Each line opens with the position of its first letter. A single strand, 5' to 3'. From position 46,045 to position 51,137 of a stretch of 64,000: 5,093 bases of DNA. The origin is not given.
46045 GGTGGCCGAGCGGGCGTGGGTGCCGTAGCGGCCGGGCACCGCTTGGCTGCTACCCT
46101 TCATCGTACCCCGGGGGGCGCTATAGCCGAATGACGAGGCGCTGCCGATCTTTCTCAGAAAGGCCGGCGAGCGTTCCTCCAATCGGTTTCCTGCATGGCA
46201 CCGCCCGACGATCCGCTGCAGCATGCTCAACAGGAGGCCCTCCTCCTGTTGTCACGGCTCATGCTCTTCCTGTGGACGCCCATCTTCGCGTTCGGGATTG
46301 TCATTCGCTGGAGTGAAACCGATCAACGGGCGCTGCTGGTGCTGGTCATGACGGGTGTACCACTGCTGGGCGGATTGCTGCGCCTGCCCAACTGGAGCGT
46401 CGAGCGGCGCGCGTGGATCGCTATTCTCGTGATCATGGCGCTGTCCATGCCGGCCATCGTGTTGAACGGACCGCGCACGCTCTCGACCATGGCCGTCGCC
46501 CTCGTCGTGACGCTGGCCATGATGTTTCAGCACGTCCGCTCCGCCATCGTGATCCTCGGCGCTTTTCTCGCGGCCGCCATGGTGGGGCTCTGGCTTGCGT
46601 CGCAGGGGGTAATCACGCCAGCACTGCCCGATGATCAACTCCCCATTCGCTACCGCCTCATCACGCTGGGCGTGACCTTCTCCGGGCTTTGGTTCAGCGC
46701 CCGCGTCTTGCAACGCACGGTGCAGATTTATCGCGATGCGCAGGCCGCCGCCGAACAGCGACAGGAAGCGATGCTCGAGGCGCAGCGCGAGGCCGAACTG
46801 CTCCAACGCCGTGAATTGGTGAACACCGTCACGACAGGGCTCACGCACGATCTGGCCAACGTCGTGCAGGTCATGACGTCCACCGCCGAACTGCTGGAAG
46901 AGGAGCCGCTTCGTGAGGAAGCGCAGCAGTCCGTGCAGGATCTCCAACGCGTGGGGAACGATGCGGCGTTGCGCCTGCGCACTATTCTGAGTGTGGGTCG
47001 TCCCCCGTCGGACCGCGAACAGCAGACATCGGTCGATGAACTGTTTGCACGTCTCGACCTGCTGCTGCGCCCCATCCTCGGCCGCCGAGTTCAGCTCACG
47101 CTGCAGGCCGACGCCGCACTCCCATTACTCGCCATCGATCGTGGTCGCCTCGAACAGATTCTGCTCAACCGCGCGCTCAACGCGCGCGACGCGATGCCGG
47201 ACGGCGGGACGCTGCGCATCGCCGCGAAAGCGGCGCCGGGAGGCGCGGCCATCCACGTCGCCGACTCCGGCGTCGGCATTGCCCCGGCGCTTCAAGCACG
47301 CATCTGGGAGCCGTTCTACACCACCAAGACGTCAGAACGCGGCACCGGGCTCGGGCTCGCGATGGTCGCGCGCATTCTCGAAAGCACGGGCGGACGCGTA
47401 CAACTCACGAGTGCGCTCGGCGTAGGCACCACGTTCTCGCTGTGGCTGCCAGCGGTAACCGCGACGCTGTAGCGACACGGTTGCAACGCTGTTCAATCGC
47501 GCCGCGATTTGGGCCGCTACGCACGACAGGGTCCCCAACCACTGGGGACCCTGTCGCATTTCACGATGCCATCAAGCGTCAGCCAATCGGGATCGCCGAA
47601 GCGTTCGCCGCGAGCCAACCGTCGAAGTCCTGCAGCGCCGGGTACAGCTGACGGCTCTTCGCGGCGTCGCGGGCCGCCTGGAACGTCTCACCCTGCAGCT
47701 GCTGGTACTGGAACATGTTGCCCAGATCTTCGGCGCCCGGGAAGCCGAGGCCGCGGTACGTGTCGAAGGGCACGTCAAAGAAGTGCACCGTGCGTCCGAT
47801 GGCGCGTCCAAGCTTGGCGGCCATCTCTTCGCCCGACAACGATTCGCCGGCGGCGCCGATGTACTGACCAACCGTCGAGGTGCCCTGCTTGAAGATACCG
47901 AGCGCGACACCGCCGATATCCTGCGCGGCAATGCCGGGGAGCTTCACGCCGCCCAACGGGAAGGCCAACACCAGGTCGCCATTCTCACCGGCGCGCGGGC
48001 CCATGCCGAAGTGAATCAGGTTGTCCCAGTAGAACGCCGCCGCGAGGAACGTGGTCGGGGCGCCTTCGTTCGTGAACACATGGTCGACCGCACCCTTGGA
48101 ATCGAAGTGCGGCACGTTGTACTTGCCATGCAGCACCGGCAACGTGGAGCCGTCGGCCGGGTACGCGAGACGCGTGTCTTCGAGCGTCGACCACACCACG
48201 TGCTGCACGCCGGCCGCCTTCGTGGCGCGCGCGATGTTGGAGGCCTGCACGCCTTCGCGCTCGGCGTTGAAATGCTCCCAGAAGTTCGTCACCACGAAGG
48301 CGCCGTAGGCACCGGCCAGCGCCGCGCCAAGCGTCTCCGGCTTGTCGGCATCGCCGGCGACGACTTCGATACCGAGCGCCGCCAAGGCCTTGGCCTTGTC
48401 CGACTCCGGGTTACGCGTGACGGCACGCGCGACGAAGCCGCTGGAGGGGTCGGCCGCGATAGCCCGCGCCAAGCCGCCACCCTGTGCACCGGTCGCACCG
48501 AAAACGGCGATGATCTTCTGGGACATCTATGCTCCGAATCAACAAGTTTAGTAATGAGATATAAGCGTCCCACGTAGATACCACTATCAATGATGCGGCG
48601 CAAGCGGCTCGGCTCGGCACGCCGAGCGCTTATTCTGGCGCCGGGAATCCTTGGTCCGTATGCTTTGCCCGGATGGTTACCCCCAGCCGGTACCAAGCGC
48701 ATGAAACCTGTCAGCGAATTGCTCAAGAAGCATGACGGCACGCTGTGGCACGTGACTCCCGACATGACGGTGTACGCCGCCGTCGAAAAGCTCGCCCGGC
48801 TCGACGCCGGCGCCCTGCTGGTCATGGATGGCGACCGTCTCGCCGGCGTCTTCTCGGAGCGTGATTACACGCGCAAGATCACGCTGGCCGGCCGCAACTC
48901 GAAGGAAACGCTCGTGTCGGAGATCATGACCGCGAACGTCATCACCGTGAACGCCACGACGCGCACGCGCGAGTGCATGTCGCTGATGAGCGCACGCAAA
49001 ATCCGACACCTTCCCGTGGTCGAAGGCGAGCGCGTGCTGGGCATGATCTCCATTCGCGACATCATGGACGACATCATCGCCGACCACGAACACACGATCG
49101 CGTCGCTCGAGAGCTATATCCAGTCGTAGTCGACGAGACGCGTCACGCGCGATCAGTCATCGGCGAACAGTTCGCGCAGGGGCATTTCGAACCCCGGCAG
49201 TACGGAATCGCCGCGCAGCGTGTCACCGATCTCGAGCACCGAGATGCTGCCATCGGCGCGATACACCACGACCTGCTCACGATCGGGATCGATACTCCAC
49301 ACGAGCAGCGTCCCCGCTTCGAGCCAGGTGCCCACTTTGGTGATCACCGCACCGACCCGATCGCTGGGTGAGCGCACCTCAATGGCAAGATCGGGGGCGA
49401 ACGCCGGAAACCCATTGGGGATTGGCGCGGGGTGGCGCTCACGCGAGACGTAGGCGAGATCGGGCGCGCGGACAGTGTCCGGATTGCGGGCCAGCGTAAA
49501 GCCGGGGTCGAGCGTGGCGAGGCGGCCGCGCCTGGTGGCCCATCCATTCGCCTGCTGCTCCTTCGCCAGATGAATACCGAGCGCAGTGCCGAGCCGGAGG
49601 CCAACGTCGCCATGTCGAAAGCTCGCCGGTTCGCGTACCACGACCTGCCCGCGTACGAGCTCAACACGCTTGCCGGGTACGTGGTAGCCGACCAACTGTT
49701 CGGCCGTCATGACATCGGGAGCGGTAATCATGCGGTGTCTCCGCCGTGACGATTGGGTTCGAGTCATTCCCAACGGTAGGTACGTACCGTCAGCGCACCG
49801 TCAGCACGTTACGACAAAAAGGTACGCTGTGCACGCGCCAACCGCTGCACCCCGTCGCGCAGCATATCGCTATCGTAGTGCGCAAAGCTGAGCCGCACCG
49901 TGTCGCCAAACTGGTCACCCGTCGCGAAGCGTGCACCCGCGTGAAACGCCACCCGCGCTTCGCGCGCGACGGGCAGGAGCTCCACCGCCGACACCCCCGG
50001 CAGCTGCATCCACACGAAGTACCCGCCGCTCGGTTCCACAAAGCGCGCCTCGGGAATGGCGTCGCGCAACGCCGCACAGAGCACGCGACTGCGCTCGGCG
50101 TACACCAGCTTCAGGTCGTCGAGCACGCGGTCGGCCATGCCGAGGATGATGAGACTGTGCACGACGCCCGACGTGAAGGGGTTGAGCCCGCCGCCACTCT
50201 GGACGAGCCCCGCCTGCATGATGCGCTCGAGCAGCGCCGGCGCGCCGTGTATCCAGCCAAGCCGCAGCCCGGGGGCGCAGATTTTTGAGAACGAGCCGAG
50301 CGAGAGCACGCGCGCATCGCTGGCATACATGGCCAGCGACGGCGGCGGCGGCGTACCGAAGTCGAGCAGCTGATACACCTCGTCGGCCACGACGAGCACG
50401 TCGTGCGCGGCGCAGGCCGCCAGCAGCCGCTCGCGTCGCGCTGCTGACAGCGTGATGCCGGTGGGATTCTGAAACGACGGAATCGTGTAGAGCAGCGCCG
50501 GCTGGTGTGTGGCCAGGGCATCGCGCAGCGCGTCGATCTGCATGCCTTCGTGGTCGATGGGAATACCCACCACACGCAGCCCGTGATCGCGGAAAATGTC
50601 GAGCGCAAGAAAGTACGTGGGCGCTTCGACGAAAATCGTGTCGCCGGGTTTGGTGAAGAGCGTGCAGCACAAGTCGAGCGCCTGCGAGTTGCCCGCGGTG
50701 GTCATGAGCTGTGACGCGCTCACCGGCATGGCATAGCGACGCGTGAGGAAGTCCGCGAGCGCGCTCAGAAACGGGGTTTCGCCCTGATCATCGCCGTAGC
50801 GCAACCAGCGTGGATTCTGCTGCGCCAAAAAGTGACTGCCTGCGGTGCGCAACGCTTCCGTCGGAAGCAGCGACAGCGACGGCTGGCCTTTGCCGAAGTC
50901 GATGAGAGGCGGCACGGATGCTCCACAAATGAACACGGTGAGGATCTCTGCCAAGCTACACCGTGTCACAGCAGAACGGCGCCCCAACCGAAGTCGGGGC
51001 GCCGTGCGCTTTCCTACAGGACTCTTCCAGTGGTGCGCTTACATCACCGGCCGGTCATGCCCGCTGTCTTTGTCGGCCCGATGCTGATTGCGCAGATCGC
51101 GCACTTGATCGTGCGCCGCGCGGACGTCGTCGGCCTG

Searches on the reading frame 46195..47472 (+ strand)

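Call 71: search_protein_families(library=pfam, proteins=[window:46195-47472:+], max_evalue=0.001)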
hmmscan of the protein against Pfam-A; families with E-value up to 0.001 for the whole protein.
window:46195-47472:+ (425 aa): 2 families
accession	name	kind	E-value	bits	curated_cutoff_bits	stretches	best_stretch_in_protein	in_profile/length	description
PF02518.31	HATPase_c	-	3.7e-22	79.3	26.4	1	315-420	2-109/111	Histidine kinase-, DNA gyrase B-, and HSP90-like ATPase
PF10090.15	HPTransfase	-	4.3e-05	23.7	22.9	1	321-404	34-117/123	Histidine phosphotransferase C-terminal domain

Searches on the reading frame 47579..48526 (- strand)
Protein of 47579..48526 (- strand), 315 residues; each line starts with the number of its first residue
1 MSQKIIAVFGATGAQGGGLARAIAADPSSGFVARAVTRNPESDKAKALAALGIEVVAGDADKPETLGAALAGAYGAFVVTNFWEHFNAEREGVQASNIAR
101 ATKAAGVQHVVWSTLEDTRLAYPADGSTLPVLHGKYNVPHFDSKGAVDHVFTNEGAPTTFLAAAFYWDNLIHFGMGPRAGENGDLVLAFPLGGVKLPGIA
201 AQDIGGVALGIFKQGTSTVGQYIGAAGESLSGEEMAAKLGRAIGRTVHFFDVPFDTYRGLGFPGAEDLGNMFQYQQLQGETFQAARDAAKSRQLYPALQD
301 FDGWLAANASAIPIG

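Call 71: search_protein_families(library=pfam, proteins=[window:47579-48526:-], max_evalue=0.001)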
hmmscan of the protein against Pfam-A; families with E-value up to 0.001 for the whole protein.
window:47579-48526:- (315 aa): 2 families
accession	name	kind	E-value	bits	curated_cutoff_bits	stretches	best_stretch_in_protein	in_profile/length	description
PF05368.20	NmrA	-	1.2e-49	170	27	1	3-305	2-298/298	NmrA-like family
PF13460.12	NAD_binding_10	-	1.2e-12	48.5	27.2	1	10-115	1-98/184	NAD(P)H-binding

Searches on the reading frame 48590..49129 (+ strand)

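Call 71: search_protein_families(library=pfam, proteins=[window:48590-49129:+], max_evalue=0.001)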
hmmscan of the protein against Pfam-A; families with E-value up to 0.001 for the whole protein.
window:48590-49129:+ (179 aa): 1 family
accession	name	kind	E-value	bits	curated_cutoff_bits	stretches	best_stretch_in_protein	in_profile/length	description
PF00571.33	CBS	-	9.3e-22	77.6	24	2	109-161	1-54/57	CBS domain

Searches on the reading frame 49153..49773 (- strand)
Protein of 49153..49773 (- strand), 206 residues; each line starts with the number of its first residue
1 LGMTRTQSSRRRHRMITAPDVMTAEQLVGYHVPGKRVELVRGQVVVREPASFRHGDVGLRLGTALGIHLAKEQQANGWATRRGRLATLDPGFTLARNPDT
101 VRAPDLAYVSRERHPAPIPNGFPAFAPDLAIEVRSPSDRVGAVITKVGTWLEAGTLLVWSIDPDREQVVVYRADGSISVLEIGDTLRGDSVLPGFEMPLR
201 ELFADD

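Call 71: search_protein_families(library=pfam, proteins=[window:49153-49773:-], max_evalue=0.001)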
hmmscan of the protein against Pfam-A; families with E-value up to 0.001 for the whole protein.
window:49153-49773:- (206 aa): 1 family
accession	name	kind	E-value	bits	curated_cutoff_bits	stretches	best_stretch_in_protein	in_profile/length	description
PF05685.18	Uma2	-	1.2e-25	90.5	27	1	33-199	11-171/172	Putative restriction endonuclease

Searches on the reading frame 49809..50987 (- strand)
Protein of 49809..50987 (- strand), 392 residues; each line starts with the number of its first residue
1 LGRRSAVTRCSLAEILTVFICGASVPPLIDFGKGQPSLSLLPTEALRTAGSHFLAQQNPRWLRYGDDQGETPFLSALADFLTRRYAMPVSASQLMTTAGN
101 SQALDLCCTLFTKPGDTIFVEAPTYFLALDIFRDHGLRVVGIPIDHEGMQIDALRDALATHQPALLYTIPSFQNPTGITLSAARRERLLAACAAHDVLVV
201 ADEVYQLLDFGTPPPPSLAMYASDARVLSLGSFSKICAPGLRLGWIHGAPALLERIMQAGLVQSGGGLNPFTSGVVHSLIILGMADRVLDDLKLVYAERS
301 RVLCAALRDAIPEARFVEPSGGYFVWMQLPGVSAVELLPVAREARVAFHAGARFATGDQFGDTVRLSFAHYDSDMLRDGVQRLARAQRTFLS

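Call 71: search_protein_families(library=pfam, proteins=[window:49809-50987:-], max_evalue=0.001)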
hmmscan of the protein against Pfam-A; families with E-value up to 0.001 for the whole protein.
window:49809-50987:- (392 aa): 2 families
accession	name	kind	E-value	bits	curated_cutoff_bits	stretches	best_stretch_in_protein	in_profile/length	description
PF00155.27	Aminotran_1_2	-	9.2e-38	130.8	19.7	1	28-383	3-361/361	Aminotransferase class I and II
PF12897.13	Asp_aminotransf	-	1.2e-11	44.6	27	1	118-361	127-382/421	Aspartate amino-transferase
